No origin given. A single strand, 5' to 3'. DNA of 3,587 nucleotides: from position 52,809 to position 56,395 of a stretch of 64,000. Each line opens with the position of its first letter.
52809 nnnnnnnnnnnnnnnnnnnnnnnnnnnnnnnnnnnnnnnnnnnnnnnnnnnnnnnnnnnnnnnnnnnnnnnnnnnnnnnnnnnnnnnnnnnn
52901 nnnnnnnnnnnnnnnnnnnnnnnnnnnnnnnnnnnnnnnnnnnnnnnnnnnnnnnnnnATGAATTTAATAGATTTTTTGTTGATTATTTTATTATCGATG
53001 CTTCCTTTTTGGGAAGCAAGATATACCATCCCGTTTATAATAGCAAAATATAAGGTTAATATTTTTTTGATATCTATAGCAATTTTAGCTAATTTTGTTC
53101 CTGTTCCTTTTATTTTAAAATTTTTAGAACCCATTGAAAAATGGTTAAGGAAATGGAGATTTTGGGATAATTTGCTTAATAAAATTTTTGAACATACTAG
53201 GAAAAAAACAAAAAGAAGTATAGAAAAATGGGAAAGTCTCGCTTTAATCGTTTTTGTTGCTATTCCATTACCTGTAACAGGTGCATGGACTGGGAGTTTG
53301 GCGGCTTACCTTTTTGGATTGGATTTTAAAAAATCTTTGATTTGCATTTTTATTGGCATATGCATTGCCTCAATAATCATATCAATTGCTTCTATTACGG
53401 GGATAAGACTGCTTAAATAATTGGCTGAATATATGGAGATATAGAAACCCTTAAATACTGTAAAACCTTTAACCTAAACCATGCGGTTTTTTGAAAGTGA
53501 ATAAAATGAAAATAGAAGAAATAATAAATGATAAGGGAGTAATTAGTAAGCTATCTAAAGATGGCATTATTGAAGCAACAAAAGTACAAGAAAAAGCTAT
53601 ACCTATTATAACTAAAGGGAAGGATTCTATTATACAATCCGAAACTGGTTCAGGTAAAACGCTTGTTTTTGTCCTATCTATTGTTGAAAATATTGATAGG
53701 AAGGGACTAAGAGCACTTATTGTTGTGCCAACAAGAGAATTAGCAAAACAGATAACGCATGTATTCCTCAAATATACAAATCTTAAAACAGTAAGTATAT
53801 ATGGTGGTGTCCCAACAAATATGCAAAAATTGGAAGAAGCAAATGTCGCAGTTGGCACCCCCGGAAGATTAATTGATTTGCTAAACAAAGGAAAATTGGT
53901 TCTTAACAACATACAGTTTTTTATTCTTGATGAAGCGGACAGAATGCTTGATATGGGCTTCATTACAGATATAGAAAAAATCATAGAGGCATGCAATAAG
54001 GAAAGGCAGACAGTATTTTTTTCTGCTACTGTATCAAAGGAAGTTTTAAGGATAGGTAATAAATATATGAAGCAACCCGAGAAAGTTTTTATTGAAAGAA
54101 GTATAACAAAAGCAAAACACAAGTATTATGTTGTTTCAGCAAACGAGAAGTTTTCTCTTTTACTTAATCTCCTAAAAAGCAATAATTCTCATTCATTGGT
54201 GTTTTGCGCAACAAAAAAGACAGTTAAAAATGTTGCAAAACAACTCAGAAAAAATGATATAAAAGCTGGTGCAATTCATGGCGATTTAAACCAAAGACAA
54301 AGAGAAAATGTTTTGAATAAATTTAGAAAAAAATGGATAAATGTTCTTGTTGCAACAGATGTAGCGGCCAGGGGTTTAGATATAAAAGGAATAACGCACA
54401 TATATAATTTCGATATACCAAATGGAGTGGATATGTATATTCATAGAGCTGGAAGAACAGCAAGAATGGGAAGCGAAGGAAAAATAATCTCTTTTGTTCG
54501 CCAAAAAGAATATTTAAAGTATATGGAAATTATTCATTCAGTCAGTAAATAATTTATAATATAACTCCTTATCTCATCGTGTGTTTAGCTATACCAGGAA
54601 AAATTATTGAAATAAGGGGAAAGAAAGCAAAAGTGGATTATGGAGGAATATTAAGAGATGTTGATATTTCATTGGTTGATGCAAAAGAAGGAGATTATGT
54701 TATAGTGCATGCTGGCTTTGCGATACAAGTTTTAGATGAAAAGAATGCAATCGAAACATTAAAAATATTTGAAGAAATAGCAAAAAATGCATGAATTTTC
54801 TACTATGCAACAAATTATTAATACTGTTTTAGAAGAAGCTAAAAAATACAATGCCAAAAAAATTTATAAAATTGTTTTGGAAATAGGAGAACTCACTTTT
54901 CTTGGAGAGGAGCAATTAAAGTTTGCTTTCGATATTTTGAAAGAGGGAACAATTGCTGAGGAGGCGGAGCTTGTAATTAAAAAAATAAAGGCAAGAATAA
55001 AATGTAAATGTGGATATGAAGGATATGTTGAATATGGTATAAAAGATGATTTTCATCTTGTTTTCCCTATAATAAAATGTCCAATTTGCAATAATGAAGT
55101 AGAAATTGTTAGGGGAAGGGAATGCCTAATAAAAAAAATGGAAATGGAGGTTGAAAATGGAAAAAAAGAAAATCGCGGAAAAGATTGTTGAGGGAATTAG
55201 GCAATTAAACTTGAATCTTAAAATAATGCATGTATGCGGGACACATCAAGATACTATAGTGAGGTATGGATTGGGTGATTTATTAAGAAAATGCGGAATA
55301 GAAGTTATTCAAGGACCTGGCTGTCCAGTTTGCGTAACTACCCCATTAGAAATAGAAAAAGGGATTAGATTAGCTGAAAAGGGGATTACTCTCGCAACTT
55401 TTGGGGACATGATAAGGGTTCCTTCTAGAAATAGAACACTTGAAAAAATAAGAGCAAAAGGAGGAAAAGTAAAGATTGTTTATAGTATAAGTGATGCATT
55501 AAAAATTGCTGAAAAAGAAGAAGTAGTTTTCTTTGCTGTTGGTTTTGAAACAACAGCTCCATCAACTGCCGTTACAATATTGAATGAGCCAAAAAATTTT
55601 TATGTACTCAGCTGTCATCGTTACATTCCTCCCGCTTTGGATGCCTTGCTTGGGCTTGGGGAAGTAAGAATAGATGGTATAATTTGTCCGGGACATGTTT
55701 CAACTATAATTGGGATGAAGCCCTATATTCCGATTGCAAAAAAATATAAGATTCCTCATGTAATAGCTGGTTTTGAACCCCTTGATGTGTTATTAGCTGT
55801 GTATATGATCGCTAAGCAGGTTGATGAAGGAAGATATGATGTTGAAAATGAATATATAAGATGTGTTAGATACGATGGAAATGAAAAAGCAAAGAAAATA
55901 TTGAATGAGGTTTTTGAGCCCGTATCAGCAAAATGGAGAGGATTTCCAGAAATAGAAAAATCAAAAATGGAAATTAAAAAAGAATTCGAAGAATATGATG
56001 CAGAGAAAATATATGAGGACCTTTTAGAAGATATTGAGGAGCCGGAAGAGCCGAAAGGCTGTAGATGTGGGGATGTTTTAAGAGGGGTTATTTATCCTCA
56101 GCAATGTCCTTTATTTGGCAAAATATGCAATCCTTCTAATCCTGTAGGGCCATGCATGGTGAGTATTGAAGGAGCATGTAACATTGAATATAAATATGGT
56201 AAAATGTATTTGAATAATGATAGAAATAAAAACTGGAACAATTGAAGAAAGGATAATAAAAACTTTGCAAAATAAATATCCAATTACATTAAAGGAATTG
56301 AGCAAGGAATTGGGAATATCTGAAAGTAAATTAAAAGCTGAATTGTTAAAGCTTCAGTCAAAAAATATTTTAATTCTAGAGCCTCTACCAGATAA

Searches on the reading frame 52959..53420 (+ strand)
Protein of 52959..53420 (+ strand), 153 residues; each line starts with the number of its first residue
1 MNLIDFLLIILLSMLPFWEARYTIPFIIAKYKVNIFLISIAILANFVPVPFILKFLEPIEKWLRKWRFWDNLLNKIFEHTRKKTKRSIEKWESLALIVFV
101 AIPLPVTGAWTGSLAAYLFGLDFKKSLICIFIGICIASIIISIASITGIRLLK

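Call 79: search_protein_families(library=pfam, proteins=[window:52959-53420:+], max_evalue=0.001)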
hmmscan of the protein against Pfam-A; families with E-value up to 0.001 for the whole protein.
window:52959-53420:+ (153 aa): 1 family
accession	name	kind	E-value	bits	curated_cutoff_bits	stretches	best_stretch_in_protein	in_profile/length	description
PF06695.16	Sm_multidrug_ex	-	1.2e-35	123.1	30.7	1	19-140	1-121/121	Putative small multi-drug export protein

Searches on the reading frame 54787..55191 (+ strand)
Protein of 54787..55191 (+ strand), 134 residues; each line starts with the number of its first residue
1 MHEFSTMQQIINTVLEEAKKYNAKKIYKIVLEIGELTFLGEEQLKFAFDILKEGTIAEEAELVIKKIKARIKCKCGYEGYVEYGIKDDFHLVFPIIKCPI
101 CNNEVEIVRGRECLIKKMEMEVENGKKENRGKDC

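Call 80: search_protein_families(library=pfam, proteins=[window:54787-55191:+], max_evalue=0.0001)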
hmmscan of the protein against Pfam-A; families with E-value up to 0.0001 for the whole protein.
window:54787-55191:+ (134 aa): 1 family
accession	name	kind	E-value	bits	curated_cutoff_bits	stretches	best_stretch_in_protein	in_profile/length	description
PF01155.25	HypA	-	3.7e-28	98.2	28.9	1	1-120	1-112/112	Hydrogenase/urease nickel incorporation, metallochaperone, hypA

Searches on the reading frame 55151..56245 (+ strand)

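Call 80: search_protein_families(library=pfam, proteins=[window:55151-56245:+], max_evalue=0.0001)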
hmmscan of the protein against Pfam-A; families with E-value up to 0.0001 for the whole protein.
window:55151-56245:+ (364 aa): 1 family
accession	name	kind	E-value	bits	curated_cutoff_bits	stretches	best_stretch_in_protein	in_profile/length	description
PF01924.21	HypD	-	2.3e-138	461.6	25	1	7-350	5-351/351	Hydrogenase formation hypA family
